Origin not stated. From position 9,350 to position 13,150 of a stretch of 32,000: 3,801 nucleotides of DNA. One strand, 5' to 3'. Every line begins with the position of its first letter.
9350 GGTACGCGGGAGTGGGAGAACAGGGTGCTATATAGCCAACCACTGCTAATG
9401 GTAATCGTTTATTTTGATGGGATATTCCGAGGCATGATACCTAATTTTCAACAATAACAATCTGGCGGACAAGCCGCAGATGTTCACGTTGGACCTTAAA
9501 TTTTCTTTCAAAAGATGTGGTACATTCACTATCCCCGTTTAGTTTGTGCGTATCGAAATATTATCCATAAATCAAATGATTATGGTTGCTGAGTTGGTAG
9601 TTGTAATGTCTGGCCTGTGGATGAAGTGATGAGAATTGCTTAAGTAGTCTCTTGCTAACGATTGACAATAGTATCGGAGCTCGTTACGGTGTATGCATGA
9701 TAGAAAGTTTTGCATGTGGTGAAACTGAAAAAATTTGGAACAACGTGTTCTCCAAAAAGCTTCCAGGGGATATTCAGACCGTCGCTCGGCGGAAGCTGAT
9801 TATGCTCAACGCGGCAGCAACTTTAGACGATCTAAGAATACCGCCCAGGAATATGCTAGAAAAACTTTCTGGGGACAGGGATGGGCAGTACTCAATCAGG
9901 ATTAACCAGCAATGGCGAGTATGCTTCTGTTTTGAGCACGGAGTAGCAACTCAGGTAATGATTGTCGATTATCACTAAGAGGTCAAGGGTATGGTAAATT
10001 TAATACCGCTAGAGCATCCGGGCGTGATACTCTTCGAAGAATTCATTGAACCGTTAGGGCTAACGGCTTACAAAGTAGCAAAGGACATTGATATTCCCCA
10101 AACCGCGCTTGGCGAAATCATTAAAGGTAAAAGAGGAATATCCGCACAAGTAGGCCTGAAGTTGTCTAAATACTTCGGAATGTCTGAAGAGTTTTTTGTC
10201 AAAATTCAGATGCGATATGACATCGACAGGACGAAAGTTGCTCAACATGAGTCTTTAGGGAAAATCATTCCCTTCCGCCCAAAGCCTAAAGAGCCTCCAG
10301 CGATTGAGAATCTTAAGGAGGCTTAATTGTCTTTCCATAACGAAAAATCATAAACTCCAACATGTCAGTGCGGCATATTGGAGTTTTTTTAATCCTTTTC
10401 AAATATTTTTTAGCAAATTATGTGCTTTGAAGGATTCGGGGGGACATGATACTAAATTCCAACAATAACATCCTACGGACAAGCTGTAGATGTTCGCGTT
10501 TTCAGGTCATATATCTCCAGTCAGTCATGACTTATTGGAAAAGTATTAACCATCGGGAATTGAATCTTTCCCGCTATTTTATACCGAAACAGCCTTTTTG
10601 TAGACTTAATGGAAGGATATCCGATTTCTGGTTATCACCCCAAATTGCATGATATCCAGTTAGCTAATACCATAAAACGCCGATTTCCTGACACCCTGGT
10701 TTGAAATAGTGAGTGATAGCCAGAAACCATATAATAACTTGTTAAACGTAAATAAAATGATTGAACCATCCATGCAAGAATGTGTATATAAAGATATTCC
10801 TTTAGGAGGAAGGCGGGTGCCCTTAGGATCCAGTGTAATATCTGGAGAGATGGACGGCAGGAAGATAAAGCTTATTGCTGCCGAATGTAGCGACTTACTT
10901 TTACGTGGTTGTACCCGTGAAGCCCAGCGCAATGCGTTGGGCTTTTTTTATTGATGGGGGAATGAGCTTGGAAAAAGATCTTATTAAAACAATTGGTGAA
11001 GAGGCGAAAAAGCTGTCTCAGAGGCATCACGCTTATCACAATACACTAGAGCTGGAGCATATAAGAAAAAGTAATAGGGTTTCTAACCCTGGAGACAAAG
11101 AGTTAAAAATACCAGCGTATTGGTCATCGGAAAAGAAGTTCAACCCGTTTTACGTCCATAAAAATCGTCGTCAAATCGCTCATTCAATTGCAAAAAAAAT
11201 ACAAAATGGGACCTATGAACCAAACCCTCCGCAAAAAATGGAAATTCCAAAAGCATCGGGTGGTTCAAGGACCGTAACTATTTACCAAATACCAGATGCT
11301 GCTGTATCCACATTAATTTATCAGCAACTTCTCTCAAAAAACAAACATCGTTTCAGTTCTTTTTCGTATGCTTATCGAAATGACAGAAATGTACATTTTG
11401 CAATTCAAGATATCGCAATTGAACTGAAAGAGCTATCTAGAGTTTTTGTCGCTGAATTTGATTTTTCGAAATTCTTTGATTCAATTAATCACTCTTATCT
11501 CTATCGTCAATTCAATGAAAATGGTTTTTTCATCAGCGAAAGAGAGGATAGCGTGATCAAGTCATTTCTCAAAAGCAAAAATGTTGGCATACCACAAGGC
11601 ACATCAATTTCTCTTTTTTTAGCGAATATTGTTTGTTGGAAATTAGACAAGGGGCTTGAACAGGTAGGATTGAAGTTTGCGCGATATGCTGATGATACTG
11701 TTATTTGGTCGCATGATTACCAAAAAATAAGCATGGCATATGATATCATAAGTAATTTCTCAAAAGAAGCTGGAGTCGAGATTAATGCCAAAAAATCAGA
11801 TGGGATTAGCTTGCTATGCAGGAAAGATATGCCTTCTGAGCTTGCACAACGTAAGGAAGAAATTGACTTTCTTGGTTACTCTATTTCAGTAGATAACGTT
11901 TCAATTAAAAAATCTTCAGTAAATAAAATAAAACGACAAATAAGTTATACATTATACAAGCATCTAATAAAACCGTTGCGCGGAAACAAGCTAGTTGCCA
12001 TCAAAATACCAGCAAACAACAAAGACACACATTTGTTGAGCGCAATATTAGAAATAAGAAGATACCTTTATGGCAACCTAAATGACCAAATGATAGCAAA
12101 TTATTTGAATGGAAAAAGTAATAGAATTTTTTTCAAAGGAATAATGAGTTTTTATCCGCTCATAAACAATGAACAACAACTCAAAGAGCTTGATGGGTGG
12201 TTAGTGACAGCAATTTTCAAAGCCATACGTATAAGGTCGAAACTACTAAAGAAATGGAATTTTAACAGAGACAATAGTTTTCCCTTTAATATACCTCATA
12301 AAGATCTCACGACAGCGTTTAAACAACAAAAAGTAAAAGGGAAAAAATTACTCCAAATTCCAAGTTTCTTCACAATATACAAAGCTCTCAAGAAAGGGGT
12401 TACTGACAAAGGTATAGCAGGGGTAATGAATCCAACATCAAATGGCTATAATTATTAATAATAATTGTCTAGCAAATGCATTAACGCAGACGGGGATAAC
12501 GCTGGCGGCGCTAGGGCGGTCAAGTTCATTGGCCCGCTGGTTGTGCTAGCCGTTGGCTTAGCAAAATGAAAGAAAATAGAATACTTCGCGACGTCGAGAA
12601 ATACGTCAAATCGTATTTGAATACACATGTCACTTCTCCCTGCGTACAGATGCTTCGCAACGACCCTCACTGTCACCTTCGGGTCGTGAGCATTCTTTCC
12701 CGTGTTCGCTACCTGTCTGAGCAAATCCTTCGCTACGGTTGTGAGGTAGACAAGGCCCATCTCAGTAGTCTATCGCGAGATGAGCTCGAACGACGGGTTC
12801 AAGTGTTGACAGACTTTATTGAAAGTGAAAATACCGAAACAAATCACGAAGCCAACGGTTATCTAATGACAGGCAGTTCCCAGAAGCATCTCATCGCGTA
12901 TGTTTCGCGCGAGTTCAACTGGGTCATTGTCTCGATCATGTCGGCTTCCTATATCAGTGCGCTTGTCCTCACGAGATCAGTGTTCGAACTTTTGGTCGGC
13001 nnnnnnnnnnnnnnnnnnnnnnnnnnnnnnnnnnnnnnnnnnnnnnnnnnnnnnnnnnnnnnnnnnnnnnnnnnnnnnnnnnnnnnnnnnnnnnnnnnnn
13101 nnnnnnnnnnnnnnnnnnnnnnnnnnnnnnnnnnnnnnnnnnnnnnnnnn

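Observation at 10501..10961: Structured non-coding leader ending in a near-perfect intrinsic terminator 13 nt before the RT start codon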

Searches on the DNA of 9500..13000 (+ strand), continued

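Call 81: search_with_rna_model(model_id=R1, sources=[L110, L111, L015, L084], max_evalue=1, filters=off, show_alignments=4)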
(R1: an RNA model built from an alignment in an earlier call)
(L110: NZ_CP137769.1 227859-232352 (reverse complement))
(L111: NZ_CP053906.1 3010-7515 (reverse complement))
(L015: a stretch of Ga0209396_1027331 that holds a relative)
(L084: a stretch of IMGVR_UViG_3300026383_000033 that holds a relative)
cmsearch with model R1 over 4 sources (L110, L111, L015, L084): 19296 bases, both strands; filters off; matches with E-value up to 1: 10.
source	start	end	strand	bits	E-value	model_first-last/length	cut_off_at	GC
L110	1332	1481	+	41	8.3e-10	1-156/156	no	0.37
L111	1286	1445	+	33.9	6.2e-08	1-156/156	no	0.42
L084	2348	2485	+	17.1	0.0017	1-156/156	no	0.3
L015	421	572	+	12.9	0.022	1-156/156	no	0.33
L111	3040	3090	-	10.6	0.089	1-156/156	no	0.41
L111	3021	3071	+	9.4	0.18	1-156/156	no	0.43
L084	4316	4360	+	8.7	0.29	1-156/156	no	0.36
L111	2787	2841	-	8.2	0.38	1-156/156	no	0.31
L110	3095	3143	-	8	0.43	1-156/156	no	0.27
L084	2241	2314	-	7.6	0.56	1-156/156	no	0.3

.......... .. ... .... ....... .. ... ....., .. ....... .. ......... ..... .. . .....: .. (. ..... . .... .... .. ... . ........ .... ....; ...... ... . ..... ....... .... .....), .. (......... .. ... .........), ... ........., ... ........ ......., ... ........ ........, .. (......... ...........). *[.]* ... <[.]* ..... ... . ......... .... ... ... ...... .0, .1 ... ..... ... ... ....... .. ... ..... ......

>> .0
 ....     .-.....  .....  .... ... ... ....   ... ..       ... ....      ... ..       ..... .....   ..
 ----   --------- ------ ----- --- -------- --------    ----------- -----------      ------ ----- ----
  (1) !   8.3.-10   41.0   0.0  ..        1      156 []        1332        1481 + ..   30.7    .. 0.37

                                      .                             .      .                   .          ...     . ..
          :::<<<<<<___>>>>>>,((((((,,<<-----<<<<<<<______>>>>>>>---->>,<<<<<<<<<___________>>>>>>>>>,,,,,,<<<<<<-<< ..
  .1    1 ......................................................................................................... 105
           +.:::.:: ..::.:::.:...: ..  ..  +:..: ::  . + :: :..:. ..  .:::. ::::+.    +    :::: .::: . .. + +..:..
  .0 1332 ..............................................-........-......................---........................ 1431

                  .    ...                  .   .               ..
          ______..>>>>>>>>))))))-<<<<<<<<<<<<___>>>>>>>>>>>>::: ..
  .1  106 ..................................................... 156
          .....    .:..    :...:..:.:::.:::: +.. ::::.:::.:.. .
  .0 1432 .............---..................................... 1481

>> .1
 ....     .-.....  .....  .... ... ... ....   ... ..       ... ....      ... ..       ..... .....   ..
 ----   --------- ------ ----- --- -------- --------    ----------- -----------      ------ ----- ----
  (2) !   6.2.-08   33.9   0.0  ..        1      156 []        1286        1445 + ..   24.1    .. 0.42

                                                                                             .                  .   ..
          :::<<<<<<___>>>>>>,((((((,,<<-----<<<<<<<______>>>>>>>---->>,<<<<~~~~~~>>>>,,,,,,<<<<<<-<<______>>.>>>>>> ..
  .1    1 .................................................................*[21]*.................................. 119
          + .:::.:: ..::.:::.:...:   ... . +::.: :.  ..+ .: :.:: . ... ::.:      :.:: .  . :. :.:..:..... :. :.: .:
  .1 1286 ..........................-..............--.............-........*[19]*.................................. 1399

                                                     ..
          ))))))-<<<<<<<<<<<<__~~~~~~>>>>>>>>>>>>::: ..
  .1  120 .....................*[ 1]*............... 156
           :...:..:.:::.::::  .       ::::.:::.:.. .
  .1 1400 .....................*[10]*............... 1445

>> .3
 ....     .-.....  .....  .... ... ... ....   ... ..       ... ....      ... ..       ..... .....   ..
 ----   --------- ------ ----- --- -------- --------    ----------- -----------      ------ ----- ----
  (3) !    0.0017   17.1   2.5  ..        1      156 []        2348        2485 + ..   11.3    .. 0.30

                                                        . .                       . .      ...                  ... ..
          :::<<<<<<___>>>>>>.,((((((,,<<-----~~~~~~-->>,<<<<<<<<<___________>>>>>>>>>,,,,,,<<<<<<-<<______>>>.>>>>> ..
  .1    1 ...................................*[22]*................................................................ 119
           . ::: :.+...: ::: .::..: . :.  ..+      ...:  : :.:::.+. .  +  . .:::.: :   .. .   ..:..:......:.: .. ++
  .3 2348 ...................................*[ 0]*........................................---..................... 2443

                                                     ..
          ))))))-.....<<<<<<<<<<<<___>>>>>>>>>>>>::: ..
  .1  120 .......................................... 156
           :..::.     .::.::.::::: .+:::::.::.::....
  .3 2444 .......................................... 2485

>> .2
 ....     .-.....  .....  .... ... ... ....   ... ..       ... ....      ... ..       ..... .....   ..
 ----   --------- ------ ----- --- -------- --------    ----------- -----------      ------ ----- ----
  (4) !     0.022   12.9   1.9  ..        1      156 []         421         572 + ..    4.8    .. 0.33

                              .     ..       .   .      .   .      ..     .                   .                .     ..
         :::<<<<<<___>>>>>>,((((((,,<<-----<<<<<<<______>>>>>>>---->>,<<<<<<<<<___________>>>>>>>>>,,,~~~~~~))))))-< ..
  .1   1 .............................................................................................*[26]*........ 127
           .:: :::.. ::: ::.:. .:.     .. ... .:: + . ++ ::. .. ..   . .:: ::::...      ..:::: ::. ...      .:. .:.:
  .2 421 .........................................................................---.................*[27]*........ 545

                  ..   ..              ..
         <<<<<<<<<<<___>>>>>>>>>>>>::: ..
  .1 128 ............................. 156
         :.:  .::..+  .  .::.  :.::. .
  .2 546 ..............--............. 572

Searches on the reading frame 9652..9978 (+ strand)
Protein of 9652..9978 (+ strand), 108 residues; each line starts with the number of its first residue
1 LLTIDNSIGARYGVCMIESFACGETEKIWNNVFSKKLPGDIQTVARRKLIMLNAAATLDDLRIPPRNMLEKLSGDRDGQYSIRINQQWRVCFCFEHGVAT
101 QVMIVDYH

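Call 59: search_protein_families(library=ncbifam, proteins=[window:9652-9978:+], max_evalue=0.001)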
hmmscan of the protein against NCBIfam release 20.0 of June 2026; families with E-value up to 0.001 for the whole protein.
window:9652-9978:+ (108 aa): 0 families

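Call 60: search_protein_families(library=phrogs, proteins=[window:9652-9978:+], max_evalue=0.001)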
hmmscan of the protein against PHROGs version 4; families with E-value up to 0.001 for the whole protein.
window:9652-9978:+ (108 aa): 2 families
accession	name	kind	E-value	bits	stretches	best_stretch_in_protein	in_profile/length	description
phrog_3066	-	moron, auxiliary metabolic gene and host takeover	1e-29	103.6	1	16-108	1-92/94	toxin of TA system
phrog_1213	-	moron, auxiliary metabolic gene and host takeover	0.00034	22.1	1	35-98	16-72/88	RelE-like toxin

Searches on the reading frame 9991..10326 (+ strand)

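Call 6: search_protein_families(library=padloc, proteins=[window:9991-10326:+], max_evalue=0.01)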
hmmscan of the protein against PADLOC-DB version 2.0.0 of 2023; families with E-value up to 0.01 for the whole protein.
window:9991-10326:+ (111 aa): 1 family
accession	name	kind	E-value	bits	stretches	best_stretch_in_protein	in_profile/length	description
PDLC02926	HTH_VI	-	0.0053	15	1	23-73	14-64/92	-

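Call 7: search_protein_families(library=pfam, proteins=[window:9991-10326:+], max_evalue=0.01)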
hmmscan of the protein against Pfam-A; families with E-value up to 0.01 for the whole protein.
window:9991-10326:+ (111 aa): 2 families
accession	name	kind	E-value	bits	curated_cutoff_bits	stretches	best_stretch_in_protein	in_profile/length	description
PF01381.28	HTH_3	-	5e-08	33.3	23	1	17-69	3-55/55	Helix-turn-helix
PF12844.13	HTH_19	-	0.0044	17.3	30.2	1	17-67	6-56/64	Helix-turn-helix domain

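Call 59: search_protein_families(library=ncbifam, proteins=[window:9991-10326:+], max_evalue=0.001)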
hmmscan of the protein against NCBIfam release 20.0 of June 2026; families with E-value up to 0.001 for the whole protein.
window:9991-10326:+ (111 aa): 1 family
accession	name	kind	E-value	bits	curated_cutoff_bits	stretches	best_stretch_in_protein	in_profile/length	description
TIGR02607.1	antidote_HigA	equivalog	1.3e-22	79.4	47.7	1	9-82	6-79/81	HigA family addiction module antitoxin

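Call 60: search_protein_families(library=phrogs, proteins=[window:9991-10326:+], max_evalue=0.001)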
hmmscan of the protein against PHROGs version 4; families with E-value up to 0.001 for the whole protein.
window:9991-10326:+ (111 aa): 2 families
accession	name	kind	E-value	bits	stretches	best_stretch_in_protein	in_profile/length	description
phrog_1381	-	moron, auxiliary metabolic gene and host takeover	8.9e-17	62.3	1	7-86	10-89/264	plasmid antitoxin with HTH domain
phrog_8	-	transcription regulation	4.9e-06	27.2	1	19-87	166-232/346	transcriptional regulator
